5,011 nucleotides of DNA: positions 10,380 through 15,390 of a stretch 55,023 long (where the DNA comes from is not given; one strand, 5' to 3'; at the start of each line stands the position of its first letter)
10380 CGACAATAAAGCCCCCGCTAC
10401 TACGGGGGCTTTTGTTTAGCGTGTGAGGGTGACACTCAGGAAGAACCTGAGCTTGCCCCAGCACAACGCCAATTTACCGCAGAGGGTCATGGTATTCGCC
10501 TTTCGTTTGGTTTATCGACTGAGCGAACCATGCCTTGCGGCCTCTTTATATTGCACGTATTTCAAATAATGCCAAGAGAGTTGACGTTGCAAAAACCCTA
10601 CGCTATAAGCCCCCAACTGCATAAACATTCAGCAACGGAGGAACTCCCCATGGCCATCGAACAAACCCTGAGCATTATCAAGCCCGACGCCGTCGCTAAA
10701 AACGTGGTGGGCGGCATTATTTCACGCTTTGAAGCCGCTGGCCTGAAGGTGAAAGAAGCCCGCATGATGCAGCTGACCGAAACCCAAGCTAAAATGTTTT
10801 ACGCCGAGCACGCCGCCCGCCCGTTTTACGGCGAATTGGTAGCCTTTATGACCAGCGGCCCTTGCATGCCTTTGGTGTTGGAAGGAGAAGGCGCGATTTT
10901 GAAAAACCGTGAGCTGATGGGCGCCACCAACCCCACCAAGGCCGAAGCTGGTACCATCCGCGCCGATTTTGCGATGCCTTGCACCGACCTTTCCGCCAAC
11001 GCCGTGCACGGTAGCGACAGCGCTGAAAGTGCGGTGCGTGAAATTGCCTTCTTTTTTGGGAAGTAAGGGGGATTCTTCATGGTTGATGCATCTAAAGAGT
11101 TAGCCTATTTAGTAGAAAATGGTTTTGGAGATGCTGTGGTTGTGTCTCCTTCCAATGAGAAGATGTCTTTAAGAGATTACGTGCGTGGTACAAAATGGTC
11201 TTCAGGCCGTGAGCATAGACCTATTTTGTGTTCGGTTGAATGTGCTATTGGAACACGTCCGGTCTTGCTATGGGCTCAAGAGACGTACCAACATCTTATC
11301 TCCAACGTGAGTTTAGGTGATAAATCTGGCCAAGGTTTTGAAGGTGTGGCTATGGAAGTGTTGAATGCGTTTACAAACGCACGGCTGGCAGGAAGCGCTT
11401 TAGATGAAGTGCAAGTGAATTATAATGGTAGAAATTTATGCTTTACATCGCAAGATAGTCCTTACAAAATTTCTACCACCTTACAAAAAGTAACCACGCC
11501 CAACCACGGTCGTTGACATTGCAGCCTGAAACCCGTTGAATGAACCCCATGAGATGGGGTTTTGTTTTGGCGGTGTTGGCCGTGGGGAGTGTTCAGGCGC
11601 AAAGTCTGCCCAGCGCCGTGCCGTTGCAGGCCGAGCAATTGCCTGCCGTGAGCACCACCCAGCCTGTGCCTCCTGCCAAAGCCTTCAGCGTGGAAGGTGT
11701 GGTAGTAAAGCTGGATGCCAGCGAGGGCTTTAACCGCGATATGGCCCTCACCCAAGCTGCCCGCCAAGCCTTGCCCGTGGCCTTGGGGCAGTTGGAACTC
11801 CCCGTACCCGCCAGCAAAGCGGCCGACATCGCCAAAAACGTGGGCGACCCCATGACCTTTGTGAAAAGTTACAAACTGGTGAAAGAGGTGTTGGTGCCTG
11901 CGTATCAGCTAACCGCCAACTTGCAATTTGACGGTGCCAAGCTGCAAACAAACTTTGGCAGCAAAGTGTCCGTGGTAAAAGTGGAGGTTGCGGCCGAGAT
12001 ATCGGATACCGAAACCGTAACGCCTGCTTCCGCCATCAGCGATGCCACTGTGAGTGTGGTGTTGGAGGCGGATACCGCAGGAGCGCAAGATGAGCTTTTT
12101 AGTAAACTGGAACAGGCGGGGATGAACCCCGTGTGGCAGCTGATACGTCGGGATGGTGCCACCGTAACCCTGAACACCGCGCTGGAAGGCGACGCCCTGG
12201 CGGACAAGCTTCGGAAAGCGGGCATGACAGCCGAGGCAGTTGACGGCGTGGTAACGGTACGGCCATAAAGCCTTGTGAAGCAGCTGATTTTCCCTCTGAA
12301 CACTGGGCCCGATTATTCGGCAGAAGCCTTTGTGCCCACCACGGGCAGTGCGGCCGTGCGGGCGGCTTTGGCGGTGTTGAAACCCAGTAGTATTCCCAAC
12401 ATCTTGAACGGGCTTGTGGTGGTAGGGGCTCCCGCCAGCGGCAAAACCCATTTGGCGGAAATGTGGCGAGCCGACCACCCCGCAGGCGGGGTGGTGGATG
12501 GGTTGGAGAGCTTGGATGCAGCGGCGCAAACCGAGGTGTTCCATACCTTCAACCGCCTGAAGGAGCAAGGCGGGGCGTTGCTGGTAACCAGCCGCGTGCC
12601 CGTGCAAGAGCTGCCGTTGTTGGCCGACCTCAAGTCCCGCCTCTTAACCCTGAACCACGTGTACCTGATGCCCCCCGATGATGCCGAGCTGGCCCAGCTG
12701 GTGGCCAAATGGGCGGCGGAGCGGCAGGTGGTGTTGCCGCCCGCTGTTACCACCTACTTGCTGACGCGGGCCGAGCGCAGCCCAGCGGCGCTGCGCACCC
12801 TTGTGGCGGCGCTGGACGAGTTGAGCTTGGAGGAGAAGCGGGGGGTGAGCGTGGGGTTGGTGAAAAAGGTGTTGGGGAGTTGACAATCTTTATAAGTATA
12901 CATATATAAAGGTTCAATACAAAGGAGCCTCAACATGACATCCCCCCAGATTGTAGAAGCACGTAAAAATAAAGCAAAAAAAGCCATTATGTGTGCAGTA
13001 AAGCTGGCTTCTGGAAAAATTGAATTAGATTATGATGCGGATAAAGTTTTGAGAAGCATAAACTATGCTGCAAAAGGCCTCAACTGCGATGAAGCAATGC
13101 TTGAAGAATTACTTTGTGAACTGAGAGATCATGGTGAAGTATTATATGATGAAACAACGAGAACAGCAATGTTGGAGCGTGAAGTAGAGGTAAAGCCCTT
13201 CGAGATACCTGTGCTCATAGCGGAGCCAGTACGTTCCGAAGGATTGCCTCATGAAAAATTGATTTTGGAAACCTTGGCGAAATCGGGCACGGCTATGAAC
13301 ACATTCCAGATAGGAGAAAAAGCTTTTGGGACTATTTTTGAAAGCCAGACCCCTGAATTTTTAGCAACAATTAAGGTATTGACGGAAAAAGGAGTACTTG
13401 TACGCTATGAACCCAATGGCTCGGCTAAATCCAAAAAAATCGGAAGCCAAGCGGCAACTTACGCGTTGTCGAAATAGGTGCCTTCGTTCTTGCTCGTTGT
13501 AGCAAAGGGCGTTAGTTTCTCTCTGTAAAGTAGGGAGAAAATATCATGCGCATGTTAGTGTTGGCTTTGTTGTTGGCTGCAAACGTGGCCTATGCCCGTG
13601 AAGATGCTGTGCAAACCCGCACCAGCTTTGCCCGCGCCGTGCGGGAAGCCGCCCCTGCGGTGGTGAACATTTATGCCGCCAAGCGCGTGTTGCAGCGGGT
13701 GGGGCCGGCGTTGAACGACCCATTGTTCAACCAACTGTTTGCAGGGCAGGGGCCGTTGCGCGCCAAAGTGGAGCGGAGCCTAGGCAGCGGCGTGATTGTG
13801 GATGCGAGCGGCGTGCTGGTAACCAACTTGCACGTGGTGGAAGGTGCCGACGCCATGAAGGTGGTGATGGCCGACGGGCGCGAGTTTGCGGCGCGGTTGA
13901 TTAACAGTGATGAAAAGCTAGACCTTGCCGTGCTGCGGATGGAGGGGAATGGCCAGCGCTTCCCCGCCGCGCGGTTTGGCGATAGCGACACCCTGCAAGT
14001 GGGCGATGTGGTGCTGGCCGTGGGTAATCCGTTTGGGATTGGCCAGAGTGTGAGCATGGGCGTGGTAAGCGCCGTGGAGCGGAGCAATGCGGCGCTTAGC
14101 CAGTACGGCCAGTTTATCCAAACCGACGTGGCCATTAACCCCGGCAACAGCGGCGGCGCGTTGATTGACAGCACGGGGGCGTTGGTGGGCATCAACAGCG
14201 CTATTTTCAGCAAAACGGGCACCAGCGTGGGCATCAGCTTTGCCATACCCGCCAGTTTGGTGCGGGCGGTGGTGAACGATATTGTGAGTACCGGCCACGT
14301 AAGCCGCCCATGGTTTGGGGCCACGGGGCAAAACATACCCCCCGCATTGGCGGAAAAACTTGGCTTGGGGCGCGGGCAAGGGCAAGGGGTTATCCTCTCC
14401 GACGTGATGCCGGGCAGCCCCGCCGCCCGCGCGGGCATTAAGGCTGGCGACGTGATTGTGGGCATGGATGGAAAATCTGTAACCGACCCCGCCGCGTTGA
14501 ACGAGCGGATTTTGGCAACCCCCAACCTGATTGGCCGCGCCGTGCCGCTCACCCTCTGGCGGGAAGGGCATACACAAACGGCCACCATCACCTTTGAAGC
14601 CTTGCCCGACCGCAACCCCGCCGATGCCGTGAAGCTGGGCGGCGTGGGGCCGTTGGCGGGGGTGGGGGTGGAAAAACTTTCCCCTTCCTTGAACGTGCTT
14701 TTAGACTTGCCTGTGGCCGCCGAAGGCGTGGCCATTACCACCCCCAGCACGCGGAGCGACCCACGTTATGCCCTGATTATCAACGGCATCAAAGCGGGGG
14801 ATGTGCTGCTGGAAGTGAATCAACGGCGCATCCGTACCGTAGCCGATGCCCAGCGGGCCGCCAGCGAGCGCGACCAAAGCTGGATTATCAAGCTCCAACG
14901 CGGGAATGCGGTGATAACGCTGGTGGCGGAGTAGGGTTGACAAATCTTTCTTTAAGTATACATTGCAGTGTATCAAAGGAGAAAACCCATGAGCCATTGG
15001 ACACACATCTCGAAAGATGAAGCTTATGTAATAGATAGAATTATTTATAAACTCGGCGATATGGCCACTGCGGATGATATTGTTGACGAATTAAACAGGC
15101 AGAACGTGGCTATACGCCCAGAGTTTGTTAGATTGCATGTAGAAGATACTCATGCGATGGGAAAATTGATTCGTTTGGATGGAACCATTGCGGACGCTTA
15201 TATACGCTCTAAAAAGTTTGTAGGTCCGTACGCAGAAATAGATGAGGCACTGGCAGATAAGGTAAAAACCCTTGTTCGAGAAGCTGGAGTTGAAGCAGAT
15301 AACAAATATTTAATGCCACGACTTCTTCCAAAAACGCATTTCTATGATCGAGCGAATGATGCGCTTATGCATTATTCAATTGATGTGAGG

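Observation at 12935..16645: Dispersed and tandem paralog family of winged-helix-like ORFan proteins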

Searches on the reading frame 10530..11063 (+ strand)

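Call 9: search_protein_families(library=ncbifam, proteins=[window:10530-11063:+], max_evalue=0.01)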
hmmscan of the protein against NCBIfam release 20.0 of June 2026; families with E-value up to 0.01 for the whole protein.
window:10530-11063:+ (178 aa): 6 families
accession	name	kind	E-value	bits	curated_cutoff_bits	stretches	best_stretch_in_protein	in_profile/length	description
NF001908.0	PRK00668.1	equivalog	7.4e-57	191.1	155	1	41-177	1-134/141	nucleoside-diphosphate kinase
NF011113.0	PRK14541.1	equivalog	1.9e-41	141.5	255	1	43-177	1-132/140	nucleoside-diphosphate kinase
NF011112.0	PRK14540.1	equivalog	5e-41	139.7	202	1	43-178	2-134/135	nucleoside-diphosphate kinase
NF011116.0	PRK14545.1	equivalog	1.2e-40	138.9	217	1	41-177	1-134/139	nucleoside-diphosphate kinase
NF011114.0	PRK14542.1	equivalog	9.2e-38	129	250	1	44-176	2-131/137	nucleoside-diphosphate kinase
NF011115.0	PRK14543.1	equivalog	1.5e-22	80.3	287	1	41-177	3-151/169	nucleoside-diphosphate kinase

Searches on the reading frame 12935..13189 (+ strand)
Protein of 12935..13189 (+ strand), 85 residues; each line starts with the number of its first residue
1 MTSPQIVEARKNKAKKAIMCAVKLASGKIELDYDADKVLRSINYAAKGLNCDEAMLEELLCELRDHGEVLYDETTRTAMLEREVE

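Call 68: search_protein_families(library=pfam, proteins=[window:12935-13189:+], max_evalue=10)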
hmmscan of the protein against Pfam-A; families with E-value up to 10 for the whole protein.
window:12935-13189:+ (85 aa): 1 family
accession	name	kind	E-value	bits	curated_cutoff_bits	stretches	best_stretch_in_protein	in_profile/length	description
PF05335.18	DUF745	-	0.009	16.2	33.3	1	12-79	21-87/183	Protein of unknown function (DUF745)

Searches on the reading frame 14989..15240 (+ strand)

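Call 68: search_protein_families(library=pfam, proteins=[window:14989-15240:+], max_evalue=10)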
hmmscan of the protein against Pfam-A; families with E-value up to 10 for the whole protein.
window:14989-15240:+ (84 aa): 1 family
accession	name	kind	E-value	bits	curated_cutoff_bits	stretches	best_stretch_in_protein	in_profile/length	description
PF08402.16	TOBE_2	-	0.19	12.3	21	1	40-70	1-25/76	TOBE domain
